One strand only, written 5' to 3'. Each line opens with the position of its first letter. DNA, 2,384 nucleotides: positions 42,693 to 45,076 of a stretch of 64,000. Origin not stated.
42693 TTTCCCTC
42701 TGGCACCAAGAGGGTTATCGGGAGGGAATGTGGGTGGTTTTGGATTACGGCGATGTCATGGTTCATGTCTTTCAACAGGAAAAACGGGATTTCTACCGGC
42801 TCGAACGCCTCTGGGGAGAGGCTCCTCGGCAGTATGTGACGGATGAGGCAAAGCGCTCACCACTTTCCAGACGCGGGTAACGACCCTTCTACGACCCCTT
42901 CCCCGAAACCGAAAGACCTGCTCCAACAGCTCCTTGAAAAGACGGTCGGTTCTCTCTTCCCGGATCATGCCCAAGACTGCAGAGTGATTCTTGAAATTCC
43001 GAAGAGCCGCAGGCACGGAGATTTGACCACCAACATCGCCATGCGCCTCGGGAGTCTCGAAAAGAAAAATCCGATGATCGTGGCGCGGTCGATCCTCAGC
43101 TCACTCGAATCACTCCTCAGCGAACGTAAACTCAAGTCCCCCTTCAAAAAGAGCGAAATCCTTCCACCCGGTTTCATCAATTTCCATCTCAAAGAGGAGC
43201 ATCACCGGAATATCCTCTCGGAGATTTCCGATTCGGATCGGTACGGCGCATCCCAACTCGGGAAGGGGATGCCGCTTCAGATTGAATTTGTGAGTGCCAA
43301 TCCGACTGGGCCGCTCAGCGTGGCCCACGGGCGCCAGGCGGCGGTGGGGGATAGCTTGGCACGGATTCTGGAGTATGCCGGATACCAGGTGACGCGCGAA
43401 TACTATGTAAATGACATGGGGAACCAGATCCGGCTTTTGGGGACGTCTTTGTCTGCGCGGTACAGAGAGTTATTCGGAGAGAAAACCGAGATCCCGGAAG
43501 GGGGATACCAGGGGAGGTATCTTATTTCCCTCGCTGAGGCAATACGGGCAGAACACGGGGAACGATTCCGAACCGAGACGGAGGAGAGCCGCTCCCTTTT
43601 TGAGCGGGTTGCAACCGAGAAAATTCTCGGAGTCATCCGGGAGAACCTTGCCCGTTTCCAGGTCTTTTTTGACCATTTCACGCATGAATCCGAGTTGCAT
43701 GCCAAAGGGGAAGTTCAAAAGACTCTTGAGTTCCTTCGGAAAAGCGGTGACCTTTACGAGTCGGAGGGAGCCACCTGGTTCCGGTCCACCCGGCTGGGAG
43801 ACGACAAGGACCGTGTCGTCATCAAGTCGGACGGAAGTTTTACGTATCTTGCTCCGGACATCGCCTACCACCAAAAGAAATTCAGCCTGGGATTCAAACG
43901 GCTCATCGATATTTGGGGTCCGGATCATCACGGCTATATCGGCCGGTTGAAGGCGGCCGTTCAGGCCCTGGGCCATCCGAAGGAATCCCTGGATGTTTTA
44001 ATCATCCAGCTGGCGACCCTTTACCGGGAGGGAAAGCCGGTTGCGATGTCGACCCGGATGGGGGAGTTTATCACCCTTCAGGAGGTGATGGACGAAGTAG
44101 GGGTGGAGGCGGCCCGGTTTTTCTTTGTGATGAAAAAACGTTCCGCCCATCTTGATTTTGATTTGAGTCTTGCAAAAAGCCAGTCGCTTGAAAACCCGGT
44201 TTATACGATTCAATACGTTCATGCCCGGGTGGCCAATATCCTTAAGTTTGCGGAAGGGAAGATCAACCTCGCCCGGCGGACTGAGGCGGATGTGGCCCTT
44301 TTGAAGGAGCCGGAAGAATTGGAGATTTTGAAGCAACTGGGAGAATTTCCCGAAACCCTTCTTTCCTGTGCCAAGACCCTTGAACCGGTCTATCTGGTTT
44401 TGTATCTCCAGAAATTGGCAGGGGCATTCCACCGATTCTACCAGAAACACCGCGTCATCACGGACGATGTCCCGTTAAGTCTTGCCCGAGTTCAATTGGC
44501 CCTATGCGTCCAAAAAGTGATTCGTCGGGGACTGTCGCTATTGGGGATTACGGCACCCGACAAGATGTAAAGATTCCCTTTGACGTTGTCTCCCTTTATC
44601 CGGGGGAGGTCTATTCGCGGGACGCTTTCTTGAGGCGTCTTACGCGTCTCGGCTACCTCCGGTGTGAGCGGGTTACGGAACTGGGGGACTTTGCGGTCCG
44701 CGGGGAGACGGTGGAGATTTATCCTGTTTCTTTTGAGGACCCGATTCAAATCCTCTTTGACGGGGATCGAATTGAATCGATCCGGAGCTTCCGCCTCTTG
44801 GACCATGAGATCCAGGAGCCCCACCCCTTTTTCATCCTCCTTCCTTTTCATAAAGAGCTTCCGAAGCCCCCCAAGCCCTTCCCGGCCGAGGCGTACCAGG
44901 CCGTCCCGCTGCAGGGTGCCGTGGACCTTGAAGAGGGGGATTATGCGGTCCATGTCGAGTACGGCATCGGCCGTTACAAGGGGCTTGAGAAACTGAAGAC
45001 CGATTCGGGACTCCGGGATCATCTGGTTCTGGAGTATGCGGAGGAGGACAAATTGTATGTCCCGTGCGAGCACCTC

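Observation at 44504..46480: Minimal Mfd: RID plus translocase only, lacking both the UvrA-recruiting D1a/D2 module and the autoinhibitory D7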

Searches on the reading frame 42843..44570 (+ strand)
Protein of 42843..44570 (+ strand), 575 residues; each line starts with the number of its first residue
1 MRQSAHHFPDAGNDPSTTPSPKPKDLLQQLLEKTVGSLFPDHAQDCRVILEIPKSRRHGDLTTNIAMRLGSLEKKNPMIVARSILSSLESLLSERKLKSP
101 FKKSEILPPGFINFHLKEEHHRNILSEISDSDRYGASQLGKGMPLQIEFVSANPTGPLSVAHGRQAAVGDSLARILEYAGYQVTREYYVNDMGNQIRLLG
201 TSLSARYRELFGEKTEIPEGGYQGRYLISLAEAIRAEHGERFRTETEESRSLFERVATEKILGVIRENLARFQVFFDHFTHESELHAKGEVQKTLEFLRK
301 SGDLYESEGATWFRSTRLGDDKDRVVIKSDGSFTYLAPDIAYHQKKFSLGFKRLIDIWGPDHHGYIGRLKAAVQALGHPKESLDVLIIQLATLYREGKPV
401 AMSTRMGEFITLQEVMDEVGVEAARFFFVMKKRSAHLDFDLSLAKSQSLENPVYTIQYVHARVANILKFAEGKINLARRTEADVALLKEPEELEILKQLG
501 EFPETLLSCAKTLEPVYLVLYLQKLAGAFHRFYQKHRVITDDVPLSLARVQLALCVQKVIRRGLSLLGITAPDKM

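Call 3: search_protein_families(library=pfam, proteins=[window:42843-44570:+], max_evalue=0.01)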
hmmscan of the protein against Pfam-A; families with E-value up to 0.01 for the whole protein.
window:42843-44570:+ (575 aa): 5 families
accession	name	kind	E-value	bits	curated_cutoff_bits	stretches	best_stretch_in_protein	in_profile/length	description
PF05746.21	DALR_1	-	2.3e-30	105.5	22.3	1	456-575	1-117/117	DALR anticodon binding domain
PF00750.26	tRNA-synt_1d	-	3.1e-24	86.1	23.3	1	138-422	15-301/349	tRNA synthetases class I (R), catalytic domain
PF03485.21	Arg_tRNA_synt_N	-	1.3e-13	51.8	21.5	1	27-116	3-85/85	Arginyl tRNA synthetase N terminal domain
PF09334.17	tRNA-synt_1g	-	1.3e-05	24.6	20.1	0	237-315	47-124/391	tRNA synthetases class I (M)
PF01406.26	tRNA-synt_1e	-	0.0029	17.5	27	0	402-442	254-294/301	tRNA synthetases class I (C) catalytic domain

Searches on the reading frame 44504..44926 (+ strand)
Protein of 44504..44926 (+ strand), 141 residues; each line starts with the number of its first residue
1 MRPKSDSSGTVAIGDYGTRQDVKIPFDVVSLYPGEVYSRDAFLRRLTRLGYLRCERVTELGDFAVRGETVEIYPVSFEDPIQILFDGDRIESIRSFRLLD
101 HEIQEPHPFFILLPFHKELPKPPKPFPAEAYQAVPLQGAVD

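Call 18: search_solved_structures(query=window:44504-44926:+, show_alignments=5, max_evalue=0.01)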
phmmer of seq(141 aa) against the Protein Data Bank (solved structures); distinct sequences matched with E-value up to 0.01: 25.
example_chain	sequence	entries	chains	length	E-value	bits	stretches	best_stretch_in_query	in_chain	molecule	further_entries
3fpn_B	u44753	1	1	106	7.7e-09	39.1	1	28-106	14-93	Geobacillus stearothermophilus UvrB interaction domain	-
4dfc_A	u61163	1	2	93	2e-08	37.8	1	31-101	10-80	Transcription-repair-coupling factor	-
6ac6_A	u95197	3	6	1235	2.3e-08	37.6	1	28-102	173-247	Mycobacterium smegmatis Mfd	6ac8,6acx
2b2n_A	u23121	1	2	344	2.4e-08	37.5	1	32-117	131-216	Transcription-repair coupling factor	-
3hjh_A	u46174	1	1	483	3.8e-08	36.9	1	32-117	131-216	Transcription-repair-coupling factor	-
6o8h_A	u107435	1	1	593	5.1e-08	36.5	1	27-107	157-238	UvrABC system protein B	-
6o8g_A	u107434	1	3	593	5.2e-08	36.5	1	27-107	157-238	UvrABC system protein B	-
6o8e_A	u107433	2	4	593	5.5e-08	36.4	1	27-106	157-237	UvrABC system protein B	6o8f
7egt_A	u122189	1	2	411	6e-08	36.2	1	33-116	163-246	UvrABC system protein B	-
1c4o_A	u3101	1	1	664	9.2e-08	35.6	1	33-116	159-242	DNA NUCLEOTIDE EXCISION REPAIR ENZYME UVRB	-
1d2m_A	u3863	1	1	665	9.2e-08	35.6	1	33-116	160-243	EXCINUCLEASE ABC SUBUNIT B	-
3uwx_B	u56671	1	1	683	1e-07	35.5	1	27-107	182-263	UvrABC system protein B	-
2fdc_A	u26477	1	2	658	1.1e-07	35.4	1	27-107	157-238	UvrABC system protein B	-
1t5l_A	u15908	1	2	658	1.1e-07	35.4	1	27-107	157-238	UvrABC system protein B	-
6x26_A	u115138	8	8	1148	1.3e-07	35.2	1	32-117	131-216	Transcription-repair-coupling factor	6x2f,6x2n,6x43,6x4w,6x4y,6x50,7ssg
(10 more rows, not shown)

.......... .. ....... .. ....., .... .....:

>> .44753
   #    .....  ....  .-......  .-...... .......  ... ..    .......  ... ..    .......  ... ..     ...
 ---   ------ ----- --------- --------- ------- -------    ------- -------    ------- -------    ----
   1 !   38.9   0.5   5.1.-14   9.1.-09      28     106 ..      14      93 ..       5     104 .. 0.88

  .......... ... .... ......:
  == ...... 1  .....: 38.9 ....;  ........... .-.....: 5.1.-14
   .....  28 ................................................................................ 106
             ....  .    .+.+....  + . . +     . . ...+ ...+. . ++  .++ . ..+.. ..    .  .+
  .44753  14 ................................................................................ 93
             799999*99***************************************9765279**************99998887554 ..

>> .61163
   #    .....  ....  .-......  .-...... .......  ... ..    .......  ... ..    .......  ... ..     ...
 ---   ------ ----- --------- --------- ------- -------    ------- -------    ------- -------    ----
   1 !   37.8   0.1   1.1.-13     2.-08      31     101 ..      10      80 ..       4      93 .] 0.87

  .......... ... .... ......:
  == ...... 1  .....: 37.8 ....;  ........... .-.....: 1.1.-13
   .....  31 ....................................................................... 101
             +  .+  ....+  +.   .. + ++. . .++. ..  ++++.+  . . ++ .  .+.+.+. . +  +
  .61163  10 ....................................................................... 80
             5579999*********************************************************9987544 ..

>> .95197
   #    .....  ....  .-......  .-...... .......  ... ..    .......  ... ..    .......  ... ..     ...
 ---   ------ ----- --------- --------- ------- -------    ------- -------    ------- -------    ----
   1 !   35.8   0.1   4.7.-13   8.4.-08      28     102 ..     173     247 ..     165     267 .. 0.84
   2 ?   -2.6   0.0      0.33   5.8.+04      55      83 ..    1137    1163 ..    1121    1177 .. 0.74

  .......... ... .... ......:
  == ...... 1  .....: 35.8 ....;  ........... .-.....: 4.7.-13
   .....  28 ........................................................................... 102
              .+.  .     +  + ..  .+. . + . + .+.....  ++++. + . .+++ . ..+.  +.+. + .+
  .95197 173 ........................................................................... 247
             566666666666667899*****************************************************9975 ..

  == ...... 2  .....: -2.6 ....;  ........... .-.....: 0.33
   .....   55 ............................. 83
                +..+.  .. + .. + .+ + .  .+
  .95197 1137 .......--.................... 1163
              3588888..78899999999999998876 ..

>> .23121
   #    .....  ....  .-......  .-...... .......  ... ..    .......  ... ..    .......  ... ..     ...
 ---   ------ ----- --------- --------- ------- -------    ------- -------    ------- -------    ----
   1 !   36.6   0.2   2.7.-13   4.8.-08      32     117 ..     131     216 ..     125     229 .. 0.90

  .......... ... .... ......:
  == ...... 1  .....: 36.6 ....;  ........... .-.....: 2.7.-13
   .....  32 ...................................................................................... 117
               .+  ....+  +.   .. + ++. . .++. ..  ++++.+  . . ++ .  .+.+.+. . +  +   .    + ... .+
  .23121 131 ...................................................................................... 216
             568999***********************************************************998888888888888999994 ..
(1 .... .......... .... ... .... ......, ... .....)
